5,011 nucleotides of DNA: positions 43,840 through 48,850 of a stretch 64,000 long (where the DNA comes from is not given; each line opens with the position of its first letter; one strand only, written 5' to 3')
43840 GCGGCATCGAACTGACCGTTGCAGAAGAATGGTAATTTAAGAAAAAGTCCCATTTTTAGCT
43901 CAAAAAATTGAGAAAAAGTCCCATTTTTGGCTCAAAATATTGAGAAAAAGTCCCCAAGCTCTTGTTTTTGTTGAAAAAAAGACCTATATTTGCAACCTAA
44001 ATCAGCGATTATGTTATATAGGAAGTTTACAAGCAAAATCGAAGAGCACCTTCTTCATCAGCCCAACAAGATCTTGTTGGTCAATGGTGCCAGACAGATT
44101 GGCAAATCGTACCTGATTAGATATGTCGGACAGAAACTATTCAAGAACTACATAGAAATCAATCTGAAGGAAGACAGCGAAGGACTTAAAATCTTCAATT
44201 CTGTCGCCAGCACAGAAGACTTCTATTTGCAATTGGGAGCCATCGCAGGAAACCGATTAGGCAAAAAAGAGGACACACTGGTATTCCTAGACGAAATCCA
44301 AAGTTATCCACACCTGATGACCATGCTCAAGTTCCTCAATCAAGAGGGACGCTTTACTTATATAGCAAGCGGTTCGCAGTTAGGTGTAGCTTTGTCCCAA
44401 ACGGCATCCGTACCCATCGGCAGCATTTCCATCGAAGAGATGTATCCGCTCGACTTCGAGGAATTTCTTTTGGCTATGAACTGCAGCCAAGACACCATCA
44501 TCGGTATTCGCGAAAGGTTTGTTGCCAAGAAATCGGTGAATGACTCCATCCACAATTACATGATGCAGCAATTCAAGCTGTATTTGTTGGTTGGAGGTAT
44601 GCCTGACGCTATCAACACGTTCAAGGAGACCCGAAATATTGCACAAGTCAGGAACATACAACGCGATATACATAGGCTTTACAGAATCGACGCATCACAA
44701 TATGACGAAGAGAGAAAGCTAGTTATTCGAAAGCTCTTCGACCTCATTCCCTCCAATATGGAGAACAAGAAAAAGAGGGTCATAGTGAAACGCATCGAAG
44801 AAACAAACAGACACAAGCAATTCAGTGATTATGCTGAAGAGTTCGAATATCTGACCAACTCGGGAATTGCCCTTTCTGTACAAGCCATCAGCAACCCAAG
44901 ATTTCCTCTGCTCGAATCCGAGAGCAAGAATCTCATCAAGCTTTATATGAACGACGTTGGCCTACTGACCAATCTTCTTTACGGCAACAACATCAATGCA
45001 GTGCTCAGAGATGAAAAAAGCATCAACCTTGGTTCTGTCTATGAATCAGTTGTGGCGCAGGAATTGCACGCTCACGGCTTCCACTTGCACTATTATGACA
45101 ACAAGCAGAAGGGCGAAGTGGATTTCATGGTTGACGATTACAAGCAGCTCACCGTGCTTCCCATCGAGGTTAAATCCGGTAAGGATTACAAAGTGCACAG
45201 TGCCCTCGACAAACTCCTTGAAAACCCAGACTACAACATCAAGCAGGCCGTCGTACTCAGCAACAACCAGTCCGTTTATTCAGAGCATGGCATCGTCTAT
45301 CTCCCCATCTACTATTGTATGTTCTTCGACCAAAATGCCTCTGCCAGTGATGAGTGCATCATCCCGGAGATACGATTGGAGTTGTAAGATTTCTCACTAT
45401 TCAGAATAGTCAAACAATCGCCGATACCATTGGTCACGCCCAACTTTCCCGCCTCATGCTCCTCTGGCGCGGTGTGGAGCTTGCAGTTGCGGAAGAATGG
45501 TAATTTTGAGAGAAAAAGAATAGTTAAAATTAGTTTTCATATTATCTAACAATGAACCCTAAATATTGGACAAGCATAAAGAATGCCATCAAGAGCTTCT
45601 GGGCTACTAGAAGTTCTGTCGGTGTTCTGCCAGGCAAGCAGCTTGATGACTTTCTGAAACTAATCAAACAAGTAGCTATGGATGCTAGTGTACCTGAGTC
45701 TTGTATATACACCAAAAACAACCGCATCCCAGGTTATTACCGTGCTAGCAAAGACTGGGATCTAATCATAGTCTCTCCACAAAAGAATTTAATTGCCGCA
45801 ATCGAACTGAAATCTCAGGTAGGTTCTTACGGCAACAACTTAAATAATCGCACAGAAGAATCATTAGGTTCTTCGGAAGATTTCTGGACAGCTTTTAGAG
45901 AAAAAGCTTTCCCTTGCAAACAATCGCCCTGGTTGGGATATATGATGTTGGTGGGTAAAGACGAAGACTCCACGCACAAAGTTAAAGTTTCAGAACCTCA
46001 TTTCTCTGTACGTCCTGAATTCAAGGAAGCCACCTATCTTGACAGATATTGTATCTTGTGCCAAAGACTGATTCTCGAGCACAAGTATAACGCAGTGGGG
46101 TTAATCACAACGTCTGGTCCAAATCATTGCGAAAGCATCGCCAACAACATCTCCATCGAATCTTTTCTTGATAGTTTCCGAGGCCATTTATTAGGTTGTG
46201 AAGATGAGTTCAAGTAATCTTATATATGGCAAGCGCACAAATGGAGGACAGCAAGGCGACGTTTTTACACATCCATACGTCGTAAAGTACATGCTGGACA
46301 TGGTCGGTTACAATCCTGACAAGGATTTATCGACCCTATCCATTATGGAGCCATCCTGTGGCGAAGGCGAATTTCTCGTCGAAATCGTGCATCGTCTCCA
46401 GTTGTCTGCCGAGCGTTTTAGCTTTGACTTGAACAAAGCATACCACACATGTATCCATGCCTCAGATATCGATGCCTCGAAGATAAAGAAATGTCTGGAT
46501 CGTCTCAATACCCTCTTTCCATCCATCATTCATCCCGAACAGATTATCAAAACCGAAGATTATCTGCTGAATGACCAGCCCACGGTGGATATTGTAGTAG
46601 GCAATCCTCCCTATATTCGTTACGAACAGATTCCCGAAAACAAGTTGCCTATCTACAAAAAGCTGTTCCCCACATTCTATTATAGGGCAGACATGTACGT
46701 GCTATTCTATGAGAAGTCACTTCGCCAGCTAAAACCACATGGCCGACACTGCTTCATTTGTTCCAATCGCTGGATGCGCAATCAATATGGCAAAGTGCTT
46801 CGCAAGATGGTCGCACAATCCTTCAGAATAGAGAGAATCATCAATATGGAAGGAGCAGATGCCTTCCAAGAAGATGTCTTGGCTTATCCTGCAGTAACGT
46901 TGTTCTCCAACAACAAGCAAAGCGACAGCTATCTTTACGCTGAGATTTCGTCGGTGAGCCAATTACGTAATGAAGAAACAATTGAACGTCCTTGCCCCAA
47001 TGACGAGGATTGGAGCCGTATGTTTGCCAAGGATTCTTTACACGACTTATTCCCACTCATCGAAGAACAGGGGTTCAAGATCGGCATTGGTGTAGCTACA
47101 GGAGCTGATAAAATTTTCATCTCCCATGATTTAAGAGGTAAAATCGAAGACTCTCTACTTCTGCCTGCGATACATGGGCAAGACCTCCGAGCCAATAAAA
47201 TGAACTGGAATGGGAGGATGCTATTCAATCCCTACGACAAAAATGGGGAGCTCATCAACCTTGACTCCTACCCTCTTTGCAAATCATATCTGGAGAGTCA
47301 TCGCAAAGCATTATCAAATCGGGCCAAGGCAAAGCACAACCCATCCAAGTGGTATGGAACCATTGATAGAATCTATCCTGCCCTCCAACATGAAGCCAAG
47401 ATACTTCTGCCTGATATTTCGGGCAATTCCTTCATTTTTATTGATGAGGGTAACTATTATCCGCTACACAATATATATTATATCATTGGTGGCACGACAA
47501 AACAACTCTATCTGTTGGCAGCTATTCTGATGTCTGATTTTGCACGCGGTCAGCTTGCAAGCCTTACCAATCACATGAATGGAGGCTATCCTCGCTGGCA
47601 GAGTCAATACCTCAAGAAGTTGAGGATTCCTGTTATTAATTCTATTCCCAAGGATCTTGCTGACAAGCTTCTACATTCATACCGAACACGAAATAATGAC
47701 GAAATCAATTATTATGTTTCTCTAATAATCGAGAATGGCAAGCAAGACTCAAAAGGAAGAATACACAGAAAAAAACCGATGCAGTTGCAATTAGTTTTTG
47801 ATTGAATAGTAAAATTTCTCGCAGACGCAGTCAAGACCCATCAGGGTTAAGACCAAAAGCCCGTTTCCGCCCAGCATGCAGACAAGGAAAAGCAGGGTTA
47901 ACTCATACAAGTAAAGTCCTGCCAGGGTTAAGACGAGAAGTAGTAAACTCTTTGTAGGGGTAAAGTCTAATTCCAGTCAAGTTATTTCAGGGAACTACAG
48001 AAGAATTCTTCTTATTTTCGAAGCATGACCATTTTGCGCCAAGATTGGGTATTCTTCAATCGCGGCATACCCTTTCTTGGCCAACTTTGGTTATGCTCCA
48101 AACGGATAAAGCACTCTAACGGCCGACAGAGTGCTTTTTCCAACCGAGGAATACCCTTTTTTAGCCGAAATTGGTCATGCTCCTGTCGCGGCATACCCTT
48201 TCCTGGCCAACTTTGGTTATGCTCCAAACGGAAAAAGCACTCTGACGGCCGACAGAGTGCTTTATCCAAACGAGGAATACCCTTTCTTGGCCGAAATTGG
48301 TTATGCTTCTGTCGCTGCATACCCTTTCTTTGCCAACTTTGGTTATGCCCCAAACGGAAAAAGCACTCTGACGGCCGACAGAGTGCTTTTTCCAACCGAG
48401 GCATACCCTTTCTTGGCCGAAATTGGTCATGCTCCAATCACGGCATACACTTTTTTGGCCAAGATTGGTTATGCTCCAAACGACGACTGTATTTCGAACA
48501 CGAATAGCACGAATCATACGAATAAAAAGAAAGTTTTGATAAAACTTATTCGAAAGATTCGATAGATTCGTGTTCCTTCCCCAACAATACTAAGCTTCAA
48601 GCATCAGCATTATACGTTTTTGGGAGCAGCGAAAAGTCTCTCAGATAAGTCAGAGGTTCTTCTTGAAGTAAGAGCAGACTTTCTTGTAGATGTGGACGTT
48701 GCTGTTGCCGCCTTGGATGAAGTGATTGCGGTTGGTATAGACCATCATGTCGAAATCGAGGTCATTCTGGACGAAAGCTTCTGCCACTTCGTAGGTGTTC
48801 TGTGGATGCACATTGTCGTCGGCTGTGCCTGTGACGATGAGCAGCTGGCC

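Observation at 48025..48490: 126-bp (3 x 42) tandem array with terminator-like hairpins and a coding-like substitution pattern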

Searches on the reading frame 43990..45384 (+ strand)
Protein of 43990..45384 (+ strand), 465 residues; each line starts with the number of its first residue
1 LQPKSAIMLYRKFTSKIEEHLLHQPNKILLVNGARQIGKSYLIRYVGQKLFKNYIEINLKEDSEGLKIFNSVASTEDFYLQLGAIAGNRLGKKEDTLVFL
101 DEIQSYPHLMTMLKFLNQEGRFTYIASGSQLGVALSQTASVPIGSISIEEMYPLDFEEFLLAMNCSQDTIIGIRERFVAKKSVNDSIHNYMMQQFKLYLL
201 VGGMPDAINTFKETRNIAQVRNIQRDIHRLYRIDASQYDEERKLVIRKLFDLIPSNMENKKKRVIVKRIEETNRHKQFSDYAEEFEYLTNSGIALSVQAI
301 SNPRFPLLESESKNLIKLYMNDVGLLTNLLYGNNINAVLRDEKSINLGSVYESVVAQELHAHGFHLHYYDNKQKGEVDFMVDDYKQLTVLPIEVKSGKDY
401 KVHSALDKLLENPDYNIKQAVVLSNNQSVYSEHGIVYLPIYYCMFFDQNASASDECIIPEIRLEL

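Call 38: search_protein_families(library=pfam, proteins=[window:43990-45384:+], max_evalue=0.01)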
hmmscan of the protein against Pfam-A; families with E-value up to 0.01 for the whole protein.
window:43990-45384:+ (465 aa): 4 families
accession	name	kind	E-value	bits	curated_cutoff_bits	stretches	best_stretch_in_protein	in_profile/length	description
PF13635.12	DUF4143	-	1.9e-24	86.7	28.1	1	234-397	3-160/160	Domain of unknown function (DUF4143)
PF13173.12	AAA_14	-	5.9e-24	85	27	1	26-160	2-129/129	AAA domain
PF01637.24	ATPase_2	-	0.0054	17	33.2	0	16-50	10-44/225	ATPase domain predominantly from Archaea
PF13191.12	AAA_16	-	0.007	17.3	32.6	0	19-52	18-50/167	AAA ATPase domain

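Call 80: search_protein_families(library=padloc, proteins=[window:43990-45384:+], max_evalue=0.001)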
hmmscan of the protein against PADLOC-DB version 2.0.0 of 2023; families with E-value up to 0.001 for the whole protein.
window:43990-45384:+ (465 aa): 7 families
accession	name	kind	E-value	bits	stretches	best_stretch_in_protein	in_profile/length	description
PDLC04792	PDC-S01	-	1.7e-183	608.3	1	8-453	1-440/452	-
PDLC04786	PDC-S01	-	6.4e-100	332.9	1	8-448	1-434/439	-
PDLC04788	PDC-S01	-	4.4e-75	251.3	1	8-428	1-411/448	-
PDLC04787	PDC-S01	-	1.8e-26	91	1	9-441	11-403/412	-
PDLC04790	PDC-S01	-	5.9e-24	82.5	1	8-440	8-414/422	-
PDLC04789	PDC-S01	-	3.9e-18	63.6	1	8-408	1-354/375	-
PDLC04791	PDC-S01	-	9.6e-13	45.6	2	327-424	283-376/395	-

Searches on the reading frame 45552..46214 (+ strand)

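Call 38: search_protein_families(library=pfam, proteins=[window:45552-46214:+], max_evalue=0.01)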
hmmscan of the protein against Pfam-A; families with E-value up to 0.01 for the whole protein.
window:45552-46214:+ (221 aa): 1 family
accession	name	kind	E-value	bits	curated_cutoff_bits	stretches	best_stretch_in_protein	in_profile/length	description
PF04555.19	XhoI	-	2.4e-56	191.1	25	1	23-188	14-180/191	Restriction endonuclease XhoI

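Call 80: search_protein_families(library=padloc, proteins=[window:45552-46214:+], max_evalue=0.001)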
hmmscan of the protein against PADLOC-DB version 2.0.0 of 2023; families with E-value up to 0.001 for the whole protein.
window:45552-46214:+ (221 aa): 2 families
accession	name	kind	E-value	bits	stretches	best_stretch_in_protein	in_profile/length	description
PDLC03540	REase_II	-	1.2e-61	206.6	1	22-214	39-239/247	Type II restriction enzyme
PDLC03400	REase_II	-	3.1e-27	94.1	1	29-153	47-173/222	Type II restriction enzyme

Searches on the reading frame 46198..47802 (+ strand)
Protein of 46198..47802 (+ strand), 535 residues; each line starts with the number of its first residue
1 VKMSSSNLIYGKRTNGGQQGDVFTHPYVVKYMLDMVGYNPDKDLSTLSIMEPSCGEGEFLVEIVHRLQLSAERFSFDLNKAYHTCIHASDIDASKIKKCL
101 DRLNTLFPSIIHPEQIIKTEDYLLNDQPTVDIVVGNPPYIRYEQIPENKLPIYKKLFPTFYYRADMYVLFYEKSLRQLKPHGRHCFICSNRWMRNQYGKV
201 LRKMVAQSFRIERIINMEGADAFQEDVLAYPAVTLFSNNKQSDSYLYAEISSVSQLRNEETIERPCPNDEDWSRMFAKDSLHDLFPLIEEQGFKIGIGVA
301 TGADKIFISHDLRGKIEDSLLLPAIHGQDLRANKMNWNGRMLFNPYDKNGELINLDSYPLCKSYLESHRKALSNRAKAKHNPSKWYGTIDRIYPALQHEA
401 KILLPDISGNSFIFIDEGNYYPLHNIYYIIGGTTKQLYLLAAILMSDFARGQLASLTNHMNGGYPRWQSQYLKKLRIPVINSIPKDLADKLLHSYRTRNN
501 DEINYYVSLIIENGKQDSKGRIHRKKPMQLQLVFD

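Call 38: search_protein_families(library=pfam, proteins=[window:46198-47802:+], max_evalue=0.01)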
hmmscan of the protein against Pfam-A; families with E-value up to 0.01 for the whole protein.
window:46198-47802:+ (535 aa): 4 families
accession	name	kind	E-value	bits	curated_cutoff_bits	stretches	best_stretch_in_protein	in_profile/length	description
PF07669.17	Eco57I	-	4.4e-26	92.4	25.3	1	113-223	62-171/171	Eco57I restriction-modification methylase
PF02384.22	N6_Mtase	-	1.9e-11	44.3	20.4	1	14-218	20-214/311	N-6 DNA Methylase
PF12950.13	TaqI_C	-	3.3e-07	31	26.5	1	323-475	2-116/118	TaqI-like C-terminal specificity domain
PF01170.24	UPF0020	-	0.00062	20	22.3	1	46-156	29-148/197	RMKL-like, methyltransferase domain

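Call 80: search_protein_families(library=padloc, proteins=[window:46198-47802:+], max_evalue=0.001)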
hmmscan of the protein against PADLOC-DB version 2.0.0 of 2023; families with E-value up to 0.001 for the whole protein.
window:46198-47802:+ (535 aa): 48 families (the best 25 are shown)
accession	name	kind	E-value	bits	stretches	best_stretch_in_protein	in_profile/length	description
PDLC03313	MTase_II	-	1.3e-137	457.8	2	279-507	318-545/563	Type II methyltransferase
PDLC03226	MTase_II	-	2.2e-38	130.3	2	287-484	327-537/579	Type II methyltransferase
PDLC03335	MTase_II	-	8.3e-37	125.1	1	19-482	79-576/607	Type II methyltransferase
PDLC03612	REase_MTase_IIG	-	3.1e-28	96.5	1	130-492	807-1200/1247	Type IIG restriction enzyme-methyltransferase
PDLC03604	REase_MTase_IIG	-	1.1e-25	87.9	1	129-526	534-978/1011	Type IIG restriction enzyme-methyltransferase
PDLC03315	MTase_II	-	3e-22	77.1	1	18-248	16-250/502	Type II methyltransferase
PDLC03601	REase_MTase_IIG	-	1.4e-21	74.1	2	128-225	672-768/1110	Type IIG restriction enzyme-methyltransferase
PDLC03248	MTase_II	-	1.1e-19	68.6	1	19-257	9-216/521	Type II methyltransferase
PDLC03267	MTase_II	-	2.9e-17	60.8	1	18-240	12-218/539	Type II methyltransferase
PDLC03596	REase_MTase_IIG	-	4.5e-16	56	1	127-486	709-1091/1148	Type IIG restriction enzyme-methyltransferase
PDLC03338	MTase_II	-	1e-14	52.2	1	19-229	129-346/604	Type II methyltransferase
PDLC04134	mad2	-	1.6e-14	51.7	1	12-225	263-434/492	mads_2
PDLC02529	PglX|PglXI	-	3.8e-13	46.1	2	128-220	356-452/1189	PglX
PDLC03609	REase_MTase_IIG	-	4.4e-12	42.6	1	129-247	557-672/1066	Type IIG restriction enzyme-methyltransferase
PDLC03331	MTase_II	-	4.7e-12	43.4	1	118-270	104-259/541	Type II methyltransferase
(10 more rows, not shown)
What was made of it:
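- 43256..48017 (+): Context: a 4.76 kb low-GC defence island. It holds a PDC-S01-type AAA_14/DUF4143 ATPase, an XhoI-like restriction endonuclease and an Eco57I/TaqI-like N6-adenine methyltransferase. It is inserted exactly at the array's left edge. Domain matches are in calls 38 and 80.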

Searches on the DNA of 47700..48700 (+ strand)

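Call 44: search_dna_similar(query=window:48019-48480:+, collection=plasmids, mode=distant, max_evalue=0.001)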
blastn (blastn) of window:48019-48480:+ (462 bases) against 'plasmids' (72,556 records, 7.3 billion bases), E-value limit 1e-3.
No match.

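Call 45: search_dna_similar(query=window:48019-48480:+, collection=phages, mode=distant, max_evalue=0.001)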
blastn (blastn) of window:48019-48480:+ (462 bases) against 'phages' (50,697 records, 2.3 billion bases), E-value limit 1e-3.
No match.

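Call 55: search_rna_families(source=window, start=47700, end=48700, threshold=evalue, max_evalue=10)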
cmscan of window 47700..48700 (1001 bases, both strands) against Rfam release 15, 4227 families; matches with E-value up to 10: 4.
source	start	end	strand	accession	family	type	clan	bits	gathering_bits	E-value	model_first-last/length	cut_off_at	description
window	48097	48148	-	RF03469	mir-1179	Gene; miRNA;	-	22.2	80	0.1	1-82/82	no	mir-1179 microRNA precursor family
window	48398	48484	+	RF00739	MIR476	Gene; miRNA;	-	19.1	80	1.9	1-92/92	no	MIR476 microRNA precursor family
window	48292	48351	-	RF00119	C0299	Gene; sRNA;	-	14.5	40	9.9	1-79/79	no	C0299 RNA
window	47746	47832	+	RF00470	Toga_5_CRE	Cis-reg;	-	8.8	120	9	45-134/268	no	Togavirus 5' plus strand cis-regulatory element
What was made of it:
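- On Known structured RNA family (Rfam 15): In 47700-48700 the best E-value is 0.1, to a microRNA model (call 55).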

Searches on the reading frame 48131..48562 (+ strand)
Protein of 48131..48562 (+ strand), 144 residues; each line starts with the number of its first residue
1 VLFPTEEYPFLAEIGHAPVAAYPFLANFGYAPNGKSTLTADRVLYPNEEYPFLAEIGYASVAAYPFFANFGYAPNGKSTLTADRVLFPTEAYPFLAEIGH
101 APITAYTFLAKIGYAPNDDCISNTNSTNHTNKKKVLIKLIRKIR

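Call 12: find_homologous_proteins(query=window:48131-48562:+, max_evalue=0.01)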
Query window:48131-48562:+ (144 aa): 7 proteins with E <= 0.01 among 358 candidates.
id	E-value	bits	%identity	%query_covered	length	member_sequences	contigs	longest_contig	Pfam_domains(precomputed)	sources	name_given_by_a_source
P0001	1.0e-58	216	55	80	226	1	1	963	-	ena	-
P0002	8.2e-44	167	49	79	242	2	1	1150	-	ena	-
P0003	1.1e-16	79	58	48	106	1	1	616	-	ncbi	-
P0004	2.3e-14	72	56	47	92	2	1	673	-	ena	-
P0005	6.2e-13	67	47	55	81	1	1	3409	-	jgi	jgi:hypothetical protein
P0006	6.4e-10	57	55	51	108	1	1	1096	-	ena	-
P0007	4.0e-6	45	51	47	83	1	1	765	-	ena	-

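Call 15: find_encoding_contigs(protein=P0001, flank=10000, max_places=6)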
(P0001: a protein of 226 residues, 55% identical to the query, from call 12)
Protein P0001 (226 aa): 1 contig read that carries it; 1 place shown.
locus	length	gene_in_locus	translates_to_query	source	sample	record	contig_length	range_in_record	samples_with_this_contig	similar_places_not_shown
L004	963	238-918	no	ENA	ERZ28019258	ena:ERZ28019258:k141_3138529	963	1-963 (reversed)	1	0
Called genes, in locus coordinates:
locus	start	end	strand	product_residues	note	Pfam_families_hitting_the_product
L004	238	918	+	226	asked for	-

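Call 16: find_encoding_contigs(protein=P0002, flank=10000, max_places=6)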
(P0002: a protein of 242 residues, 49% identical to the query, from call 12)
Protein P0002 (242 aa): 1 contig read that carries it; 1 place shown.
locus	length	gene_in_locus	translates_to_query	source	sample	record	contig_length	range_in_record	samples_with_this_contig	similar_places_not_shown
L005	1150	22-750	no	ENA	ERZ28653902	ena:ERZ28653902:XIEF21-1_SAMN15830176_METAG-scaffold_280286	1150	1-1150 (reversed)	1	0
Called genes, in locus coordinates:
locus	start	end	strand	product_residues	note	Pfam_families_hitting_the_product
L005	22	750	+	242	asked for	-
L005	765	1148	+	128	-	?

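Call 17: find_encoding_contigs(protein=P0005, flank=10000, max_places=6)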
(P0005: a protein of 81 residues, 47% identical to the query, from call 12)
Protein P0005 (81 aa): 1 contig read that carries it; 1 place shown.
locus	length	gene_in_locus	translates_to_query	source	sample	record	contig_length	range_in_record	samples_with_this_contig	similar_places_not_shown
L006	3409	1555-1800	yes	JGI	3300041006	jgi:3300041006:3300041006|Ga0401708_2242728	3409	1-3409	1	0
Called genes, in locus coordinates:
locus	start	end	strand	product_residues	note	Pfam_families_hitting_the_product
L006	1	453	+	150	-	?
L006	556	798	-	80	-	-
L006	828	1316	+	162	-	PF12833:HTH_18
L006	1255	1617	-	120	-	-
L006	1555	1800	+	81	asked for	-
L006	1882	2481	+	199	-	-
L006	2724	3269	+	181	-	PF00255:GSHPx, PF08534:Redoxin (faint)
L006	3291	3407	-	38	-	?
